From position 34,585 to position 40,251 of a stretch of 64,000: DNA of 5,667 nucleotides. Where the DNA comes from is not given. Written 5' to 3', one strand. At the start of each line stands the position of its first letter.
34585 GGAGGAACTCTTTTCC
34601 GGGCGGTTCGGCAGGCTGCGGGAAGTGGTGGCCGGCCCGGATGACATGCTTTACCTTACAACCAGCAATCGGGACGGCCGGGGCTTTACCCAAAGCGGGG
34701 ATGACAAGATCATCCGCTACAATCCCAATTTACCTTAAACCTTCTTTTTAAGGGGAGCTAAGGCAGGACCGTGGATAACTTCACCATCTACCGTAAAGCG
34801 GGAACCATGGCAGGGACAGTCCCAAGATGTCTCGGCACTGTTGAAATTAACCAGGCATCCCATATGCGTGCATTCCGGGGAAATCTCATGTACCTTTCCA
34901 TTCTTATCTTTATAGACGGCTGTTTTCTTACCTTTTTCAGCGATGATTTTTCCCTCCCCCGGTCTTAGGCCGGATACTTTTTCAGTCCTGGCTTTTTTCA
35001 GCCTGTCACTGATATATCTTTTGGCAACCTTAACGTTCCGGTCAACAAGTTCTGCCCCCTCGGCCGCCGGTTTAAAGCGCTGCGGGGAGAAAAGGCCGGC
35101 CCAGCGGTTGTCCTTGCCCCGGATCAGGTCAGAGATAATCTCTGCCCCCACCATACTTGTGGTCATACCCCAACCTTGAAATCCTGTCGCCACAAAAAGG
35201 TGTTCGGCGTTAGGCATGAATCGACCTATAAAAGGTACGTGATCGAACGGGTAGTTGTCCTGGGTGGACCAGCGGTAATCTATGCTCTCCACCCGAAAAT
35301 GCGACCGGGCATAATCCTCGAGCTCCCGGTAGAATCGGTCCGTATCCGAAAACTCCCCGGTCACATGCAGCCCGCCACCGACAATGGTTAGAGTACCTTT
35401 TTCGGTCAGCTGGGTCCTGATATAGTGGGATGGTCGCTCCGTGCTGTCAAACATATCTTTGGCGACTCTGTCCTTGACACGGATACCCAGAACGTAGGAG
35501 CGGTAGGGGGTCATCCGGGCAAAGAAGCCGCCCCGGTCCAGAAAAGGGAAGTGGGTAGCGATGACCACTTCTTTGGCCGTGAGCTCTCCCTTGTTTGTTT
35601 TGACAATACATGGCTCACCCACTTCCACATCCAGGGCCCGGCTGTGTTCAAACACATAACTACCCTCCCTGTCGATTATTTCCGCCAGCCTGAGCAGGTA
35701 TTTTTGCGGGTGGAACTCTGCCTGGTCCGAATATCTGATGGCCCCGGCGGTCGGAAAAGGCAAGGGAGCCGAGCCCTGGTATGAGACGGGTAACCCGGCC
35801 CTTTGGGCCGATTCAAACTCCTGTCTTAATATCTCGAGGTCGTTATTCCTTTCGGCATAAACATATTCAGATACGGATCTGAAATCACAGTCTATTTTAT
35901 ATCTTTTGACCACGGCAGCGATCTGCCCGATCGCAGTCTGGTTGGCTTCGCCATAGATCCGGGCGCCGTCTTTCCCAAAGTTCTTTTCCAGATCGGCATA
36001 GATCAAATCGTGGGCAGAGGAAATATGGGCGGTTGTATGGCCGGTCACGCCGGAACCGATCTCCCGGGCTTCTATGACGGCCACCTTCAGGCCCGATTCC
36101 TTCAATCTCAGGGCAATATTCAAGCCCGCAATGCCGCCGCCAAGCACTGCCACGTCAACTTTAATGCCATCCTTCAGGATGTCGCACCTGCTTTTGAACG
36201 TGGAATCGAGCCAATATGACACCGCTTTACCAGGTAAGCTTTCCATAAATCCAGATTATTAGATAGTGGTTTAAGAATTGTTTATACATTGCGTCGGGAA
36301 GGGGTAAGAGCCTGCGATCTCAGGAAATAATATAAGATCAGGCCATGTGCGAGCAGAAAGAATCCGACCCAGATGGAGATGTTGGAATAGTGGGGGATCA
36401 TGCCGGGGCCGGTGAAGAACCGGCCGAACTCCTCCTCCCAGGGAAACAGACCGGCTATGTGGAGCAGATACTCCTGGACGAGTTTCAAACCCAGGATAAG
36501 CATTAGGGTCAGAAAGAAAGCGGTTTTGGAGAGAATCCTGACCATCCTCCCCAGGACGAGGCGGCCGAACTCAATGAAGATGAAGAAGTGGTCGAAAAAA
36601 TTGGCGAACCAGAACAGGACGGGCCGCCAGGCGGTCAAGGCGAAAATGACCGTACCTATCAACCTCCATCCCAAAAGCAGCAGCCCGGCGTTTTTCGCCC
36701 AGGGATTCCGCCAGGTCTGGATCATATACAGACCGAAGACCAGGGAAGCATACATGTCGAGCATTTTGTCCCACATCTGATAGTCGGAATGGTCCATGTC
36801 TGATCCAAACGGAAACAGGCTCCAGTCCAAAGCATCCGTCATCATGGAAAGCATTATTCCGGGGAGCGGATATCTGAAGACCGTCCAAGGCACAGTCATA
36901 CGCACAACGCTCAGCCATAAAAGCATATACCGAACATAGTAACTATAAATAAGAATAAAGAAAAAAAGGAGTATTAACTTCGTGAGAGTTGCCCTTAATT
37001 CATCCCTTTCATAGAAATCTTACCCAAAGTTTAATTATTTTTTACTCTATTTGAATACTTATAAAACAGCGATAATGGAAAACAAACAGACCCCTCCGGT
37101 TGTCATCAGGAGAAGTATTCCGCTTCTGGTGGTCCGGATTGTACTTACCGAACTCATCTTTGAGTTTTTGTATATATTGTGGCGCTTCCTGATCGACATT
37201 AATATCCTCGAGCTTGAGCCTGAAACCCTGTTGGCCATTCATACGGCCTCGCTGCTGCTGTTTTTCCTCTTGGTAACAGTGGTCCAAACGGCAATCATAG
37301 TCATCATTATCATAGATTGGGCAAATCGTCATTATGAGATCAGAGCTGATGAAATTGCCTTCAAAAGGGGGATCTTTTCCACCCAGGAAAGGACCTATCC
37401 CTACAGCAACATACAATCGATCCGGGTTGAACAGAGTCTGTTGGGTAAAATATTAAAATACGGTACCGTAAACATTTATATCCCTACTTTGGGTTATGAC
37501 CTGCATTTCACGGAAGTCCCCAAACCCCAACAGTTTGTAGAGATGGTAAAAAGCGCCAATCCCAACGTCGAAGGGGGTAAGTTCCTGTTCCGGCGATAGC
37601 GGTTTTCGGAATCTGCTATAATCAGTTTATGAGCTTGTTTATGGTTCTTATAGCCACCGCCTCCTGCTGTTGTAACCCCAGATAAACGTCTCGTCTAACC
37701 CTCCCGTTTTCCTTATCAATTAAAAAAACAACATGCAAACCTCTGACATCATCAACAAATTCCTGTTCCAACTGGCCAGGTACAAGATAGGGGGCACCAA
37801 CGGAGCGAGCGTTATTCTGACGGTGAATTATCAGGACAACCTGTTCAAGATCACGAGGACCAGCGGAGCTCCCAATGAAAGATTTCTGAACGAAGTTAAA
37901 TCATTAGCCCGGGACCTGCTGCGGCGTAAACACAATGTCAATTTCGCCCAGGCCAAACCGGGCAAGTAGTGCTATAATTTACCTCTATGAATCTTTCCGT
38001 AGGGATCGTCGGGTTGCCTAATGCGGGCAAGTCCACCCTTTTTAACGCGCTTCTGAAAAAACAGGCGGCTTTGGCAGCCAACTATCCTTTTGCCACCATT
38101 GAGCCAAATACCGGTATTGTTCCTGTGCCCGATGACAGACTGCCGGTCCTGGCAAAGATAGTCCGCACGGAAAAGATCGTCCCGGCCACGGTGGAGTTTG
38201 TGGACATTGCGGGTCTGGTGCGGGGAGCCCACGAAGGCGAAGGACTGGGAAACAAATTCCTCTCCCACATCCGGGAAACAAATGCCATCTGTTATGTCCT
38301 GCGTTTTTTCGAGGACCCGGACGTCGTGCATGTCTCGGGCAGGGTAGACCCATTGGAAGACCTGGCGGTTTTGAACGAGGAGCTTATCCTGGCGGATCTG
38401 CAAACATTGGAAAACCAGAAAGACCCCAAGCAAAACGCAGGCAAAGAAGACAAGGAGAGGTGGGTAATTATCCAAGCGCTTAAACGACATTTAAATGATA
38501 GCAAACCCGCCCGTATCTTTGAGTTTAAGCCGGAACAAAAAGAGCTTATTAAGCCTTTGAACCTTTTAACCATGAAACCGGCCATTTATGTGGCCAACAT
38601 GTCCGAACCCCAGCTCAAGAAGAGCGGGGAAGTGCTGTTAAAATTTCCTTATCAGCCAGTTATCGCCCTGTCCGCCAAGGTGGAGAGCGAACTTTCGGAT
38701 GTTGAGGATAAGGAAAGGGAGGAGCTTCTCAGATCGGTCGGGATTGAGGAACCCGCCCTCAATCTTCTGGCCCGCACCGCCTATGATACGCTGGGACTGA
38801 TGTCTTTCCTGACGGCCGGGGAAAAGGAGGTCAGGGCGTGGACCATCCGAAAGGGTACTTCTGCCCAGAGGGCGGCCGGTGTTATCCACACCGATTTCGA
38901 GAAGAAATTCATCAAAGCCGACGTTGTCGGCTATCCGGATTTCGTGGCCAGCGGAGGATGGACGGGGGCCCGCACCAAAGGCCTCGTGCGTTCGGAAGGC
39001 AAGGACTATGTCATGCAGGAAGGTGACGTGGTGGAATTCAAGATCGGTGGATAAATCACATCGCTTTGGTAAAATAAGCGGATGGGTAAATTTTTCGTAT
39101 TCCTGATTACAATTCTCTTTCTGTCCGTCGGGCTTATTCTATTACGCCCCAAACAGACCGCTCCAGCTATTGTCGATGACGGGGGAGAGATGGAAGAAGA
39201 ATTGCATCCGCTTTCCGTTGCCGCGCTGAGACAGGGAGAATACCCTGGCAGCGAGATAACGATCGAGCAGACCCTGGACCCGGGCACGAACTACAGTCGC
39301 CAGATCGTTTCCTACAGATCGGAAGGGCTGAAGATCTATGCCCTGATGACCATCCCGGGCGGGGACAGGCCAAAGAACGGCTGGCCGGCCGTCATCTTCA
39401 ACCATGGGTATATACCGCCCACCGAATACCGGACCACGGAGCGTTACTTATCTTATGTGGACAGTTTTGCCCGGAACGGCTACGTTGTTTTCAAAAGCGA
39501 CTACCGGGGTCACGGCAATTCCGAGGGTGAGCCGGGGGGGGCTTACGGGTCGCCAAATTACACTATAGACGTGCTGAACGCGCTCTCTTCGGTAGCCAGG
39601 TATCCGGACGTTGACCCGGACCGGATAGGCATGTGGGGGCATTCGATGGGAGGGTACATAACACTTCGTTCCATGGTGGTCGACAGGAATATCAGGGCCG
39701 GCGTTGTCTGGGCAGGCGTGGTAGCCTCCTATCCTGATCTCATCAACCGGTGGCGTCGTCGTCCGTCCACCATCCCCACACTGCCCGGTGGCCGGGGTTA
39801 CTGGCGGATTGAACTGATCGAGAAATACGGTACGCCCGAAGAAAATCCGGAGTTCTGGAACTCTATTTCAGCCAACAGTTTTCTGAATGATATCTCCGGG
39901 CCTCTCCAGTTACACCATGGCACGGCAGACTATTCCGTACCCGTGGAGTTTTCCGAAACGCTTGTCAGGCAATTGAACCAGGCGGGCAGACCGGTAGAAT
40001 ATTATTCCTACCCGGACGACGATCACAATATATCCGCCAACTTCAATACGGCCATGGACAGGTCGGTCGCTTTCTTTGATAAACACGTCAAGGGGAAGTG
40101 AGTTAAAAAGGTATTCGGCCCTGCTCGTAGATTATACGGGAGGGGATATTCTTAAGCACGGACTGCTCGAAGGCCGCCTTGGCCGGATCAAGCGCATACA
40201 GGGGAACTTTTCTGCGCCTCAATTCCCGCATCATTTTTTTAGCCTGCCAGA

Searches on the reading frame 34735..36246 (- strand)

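Call 26: search_protein_families(library=pfam, proteins=[window:34735-36246:-], max_evalue=0.00001)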
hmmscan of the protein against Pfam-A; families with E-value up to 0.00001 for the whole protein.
window:34735-36246:- (503 aa): 4 families
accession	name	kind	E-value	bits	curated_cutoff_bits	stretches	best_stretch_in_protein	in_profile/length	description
PF01266.30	DAO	-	3.8e-48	165.3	27.9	1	31-374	1-353/353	FAD dependent oxidoreductase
PF00355.32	Rieske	-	7.6e-12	45.4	20.3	1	426-500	10-85/88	Rieske [2Fe-2S] domain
PF07992.20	Pyr_redox_2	-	3.8e-06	27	26.1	0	31-111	2-58/291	Pyridine nucleotide-disulphide oxidoreductase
PF00890.30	FAD_binding_2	-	8.8e-06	25.6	20.4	0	31-63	1-33/414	FAD binding domain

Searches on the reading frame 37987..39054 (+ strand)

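Call 103: search_protein_families(library=pfam, proteins=[window:37987-39054:+], max_evalue=0.000001)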
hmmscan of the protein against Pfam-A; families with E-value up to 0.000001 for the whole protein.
window:37987-39054:+ (355 aa): 2 families
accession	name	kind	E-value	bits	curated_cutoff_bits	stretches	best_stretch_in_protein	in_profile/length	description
PF06071.19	YchF-GTPase_C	-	1.6e-34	118.3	27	1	271-353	1-83/84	Protein of unknown function (DUF933)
PF01926.29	MMR_HSR1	-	1.2e-21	77.4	21.9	1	5-108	2-85/113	50S ribosome-binding GTPase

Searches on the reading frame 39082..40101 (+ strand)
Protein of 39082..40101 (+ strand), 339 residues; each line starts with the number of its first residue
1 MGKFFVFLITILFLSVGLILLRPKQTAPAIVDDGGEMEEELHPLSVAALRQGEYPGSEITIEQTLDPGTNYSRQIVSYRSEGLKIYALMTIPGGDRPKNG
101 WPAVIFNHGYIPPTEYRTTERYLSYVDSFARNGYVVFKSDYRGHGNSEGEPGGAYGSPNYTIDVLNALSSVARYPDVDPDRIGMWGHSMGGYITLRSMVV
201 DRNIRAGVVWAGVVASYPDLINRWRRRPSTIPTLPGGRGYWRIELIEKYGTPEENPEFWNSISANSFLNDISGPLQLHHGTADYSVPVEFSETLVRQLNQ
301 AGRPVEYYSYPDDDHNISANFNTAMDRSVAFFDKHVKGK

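Call 103: search_protein_families(library=pfam, proteins=[window:39082-40101:+], max_evalue=0.000001)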
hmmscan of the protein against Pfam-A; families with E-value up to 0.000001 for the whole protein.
window:39082-40101:+ (339 aa): 7 families
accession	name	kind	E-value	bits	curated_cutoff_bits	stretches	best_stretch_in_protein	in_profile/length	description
PF00326.27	Peptidase_S9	-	2.6e-19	70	22.6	1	127-338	8-212/213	Prolyl oligopeptidase family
PF12146.15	Hydrolase_4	-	3.1e-16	59.8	27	1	104-215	7-112/239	Serine aminopeptidase, S33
PF02129.25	Peptidase_S15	-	9.6e-11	42.3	23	1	82-197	2-112/262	X-Pro dipeptidyl-peptidase (S15 family)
PF20434.5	BD-FAE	-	1.7e-09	37.9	26.8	0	251-298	168-215/215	BD-FAE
PF01738.24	DLH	-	1.2e-08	35.3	21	0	122-215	30-132/217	Dienelactone hydrolase family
PF12697.13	Abhydrolase_6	-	1.5e-08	36.1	26.3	1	123-244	17-123/217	Alpha/beta hydrolase family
PF00561.26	Abhydrolase_1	-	6.3e-08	33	25.8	0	102-195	1-84/245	alpha/beta hydrolase fold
